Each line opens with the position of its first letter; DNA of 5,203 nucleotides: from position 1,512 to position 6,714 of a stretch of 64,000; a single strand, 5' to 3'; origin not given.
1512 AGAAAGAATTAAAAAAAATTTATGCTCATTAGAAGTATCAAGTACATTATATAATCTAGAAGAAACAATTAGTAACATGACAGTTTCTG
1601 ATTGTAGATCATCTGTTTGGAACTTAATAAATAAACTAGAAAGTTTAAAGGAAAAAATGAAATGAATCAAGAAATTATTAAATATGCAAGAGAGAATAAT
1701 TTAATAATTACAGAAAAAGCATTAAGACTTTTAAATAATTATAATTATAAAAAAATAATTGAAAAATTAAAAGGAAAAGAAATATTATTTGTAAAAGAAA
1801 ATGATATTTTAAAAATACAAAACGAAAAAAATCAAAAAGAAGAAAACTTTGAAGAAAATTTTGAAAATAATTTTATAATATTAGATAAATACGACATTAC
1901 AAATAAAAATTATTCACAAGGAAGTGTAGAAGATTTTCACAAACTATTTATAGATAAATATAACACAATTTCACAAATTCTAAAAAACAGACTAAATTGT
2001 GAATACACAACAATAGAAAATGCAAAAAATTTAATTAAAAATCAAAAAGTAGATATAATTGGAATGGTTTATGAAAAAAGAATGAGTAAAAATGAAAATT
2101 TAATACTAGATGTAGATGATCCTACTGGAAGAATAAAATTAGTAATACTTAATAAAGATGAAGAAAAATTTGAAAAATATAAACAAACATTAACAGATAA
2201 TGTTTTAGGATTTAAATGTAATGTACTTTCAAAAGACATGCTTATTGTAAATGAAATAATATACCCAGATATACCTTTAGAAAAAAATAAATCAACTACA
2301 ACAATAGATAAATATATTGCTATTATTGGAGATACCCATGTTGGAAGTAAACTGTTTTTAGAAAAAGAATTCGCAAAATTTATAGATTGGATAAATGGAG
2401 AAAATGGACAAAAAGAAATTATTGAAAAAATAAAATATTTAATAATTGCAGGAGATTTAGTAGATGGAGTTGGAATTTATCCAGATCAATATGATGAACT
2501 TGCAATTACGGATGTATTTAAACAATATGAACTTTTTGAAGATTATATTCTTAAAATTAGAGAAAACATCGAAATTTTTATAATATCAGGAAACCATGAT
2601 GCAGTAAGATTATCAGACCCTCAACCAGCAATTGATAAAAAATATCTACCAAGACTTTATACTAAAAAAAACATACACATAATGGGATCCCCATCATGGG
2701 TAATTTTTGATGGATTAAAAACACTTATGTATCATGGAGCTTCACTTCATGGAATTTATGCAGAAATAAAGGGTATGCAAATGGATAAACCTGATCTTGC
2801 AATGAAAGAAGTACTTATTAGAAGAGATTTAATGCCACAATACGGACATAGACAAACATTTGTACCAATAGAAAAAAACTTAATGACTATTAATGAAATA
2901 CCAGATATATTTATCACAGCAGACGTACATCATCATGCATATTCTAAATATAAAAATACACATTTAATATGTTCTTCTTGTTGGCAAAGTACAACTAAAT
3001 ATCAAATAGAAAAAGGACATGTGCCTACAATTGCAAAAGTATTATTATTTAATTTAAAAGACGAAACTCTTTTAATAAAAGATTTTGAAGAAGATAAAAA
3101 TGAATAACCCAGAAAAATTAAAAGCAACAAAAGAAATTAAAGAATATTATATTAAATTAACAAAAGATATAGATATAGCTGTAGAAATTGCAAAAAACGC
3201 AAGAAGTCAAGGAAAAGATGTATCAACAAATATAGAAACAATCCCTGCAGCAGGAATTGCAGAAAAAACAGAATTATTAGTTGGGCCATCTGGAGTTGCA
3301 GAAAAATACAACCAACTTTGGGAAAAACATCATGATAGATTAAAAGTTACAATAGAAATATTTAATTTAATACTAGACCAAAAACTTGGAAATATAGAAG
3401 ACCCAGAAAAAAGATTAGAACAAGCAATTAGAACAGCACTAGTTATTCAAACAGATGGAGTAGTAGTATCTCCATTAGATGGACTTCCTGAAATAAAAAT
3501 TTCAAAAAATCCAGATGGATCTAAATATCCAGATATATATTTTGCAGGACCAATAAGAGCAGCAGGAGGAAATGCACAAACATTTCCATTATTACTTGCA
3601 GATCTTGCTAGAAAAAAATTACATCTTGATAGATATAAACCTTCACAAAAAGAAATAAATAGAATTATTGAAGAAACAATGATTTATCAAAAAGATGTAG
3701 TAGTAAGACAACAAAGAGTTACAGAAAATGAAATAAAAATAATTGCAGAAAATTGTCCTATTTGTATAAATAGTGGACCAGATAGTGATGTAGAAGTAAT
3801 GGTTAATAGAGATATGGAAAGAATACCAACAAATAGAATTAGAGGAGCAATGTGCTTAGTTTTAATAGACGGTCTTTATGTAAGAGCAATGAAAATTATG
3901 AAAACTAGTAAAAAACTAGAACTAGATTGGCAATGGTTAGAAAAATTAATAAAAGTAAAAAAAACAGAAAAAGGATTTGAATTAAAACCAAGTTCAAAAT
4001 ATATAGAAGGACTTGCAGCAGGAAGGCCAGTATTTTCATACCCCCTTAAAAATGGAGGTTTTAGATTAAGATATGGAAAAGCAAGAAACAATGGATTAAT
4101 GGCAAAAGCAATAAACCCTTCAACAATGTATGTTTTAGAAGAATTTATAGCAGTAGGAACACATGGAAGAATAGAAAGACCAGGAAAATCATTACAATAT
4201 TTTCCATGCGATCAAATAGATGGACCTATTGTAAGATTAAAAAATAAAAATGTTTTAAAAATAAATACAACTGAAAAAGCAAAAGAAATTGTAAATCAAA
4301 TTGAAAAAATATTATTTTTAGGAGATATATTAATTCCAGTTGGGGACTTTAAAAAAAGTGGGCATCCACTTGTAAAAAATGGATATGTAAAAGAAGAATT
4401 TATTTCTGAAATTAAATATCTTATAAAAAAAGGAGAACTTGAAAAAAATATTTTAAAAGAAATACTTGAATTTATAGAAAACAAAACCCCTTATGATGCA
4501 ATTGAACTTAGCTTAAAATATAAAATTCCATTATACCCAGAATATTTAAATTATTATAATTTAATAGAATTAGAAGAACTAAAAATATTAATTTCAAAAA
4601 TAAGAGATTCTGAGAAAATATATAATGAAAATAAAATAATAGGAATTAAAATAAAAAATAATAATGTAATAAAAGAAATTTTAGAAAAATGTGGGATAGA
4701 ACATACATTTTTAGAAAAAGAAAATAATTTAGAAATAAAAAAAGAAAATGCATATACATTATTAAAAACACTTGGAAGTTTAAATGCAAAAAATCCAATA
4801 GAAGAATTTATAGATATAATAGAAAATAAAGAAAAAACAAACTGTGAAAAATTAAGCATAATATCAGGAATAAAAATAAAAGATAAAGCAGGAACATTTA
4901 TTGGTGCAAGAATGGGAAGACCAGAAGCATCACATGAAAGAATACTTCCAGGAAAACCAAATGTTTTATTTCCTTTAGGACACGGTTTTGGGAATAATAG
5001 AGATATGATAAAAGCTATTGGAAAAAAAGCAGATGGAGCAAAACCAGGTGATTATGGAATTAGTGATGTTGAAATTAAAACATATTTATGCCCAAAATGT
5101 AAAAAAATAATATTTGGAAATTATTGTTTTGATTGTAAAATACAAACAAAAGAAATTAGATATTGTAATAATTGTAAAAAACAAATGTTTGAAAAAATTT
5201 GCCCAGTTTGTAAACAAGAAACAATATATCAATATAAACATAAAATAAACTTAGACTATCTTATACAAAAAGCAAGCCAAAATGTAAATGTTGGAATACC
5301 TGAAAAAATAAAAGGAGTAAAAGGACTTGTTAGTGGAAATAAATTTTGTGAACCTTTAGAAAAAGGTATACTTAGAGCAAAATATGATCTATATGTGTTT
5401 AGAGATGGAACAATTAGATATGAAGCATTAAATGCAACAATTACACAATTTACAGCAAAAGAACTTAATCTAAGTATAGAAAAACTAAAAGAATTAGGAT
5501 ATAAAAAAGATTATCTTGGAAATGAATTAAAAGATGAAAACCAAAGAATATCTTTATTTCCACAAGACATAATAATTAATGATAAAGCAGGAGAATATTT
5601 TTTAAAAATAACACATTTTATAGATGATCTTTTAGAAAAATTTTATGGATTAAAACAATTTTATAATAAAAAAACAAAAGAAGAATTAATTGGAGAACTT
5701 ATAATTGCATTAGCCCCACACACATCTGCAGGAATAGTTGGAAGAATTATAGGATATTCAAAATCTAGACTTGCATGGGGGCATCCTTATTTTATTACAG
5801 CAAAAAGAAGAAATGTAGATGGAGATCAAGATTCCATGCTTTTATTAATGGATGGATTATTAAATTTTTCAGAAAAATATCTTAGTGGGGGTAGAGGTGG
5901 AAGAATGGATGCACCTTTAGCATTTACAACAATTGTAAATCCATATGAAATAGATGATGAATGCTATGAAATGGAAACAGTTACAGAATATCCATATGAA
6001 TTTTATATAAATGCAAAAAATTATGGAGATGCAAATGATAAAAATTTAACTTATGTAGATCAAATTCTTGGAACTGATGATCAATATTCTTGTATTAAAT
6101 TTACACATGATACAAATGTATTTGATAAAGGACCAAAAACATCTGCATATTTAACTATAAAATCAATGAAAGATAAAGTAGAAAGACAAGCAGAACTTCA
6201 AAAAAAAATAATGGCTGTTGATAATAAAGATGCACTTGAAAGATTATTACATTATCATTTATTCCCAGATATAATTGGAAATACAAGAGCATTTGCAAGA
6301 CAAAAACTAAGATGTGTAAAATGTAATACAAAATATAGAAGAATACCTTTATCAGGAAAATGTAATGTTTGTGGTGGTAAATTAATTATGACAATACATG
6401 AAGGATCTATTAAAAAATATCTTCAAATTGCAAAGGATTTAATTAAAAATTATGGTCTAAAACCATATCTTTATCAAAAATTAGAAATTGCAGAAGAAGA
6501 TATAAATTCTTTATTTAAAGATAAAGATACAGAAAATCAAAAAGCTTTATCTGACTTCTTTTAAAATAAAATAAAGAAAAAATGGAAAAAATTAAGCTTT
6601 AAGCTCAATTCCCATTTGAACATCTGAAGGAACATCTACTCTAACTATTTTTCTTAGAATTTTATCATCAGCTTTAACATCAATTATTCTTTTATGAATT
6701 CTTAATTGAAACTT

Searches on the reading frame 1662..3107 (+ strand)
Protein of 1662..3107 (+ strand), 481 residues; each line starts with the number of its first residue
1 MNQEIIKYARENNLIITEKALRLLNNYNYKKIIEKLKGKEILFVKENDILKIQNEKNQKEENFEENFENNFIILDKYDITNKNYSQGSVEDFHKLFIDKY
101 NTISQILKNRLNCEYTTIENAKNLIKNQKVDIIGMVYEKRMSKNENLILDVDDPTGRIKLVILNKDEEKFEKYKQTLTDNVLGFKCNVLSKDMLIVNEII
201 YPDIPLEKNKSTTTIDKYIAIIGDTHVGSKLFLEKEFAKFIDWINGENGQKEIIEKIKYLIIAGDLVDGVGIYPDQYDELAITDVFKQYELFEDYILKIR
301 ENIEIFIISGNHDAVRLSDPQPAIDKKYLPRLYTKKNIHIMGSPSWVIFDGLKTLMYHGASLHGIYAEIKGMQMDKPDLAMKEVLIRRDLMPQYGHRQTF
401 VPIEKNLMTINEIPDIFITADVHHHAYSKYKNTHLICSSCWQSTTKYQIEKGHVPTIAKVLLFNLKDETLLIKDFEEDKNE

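Call 14: search_protein_families(library=pfam, proteins=[window:1662-3107:+], max_evalue=0.001)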
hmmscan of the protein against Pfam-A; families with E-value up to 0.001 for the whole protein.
window:1662-3107:+ (481 aa): 3 families
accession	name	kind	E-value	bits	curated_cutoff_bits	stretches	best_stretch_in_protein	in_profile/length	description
PF04042.21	DNA_pol_E_B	-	1.2e-11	44.9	29.1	1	233-424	15-205/210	DNA polymerase alpha/epsilon subunit B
PF00149.33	Metallophos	-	7.2e-09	36.8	21.5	1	219-379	3-133/191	Calcineurin-like phosphoesterase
PF01336.31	tRNA_anti-codon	-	0.00019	21.7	27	1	130-184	1-53/75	OB-fold nucleic acid binding domain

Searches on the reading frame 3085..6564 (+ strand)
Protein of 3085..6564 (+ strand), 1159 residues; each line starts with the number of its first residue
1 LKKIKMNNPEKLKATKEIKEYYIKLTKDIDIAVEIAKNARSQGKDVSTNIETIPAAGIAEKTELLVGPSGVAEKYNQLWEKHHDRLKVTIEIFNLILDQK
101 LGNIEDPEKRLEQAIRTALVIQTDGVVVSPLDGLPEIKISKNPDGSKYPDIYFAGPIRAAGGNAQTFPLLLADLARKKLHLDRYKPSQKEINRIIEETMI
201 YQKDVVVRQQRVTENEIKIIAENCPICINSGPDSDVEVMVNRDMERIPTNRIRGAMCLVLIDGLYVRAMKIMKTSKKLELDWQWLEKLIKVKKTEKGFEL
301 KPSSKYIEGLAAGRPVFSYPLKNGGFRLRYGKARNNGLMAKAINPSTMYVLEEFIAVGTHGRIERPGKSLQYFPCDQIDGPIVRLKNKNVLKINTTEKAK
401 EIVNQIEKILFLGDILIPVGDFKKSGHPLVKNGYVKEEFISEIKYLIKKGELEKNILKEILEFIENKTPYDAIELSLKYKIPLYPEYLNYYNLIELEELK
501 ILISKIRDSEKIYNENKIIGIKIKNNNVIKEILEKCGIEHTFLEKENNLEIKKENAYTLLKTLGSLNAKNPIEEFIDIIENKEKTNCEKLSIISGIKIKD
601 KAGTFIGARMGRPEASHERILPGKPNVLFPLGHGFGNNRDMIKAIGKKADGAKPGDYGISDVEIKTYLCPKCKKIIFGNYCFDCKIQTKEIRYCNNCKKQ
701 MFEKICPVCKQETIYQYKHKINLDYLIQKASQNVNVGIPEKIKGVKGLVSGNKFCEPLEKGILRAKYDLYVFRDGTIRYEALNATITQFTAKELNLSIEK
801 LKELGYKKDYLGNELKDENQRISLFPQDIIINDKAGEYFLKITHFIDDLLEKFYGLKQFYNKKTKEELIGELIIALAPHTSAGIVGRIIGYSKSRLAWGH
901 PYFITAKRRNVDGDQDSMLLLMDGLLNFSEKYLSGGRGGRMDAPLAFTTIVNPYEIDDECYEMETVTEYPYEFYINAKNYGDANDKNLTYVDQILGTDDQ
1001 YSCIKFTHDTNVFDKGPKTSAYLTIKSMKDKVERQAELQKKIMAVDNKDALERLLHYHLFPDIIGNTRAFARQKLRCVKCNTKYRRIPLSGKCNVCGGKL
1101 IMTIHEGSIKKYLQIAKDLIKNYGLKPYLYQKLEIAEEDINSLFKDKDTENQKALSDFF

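Call 14: search_protein_families(library=pfam, proteins=[window:3085-6564:+], max_evalue=0.001)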
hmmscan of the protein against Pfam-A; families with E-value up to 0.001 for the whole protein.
window:3085-6564:+ (1159 aa): 3 families
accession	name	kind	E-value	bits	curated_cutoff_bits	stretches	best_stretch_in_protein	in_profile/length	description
PF24846.1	PolC_DP2_cat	-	2e-118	395.2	24.3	1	740-1031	6-299/299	DNA polymerase II large subunit DP2, catalytic domain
PF24844.1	PolC_DP2_central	-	9.7e-98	327.9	24.3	1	295-700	3-369/372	DNA polymerase II large subunit DP2, central domain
PF03833.19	PolC_DP2_N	-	1.9e-81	273.7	24.3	1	20-290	1-270/271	DNA polymerase II large subunit DP2, N-terminal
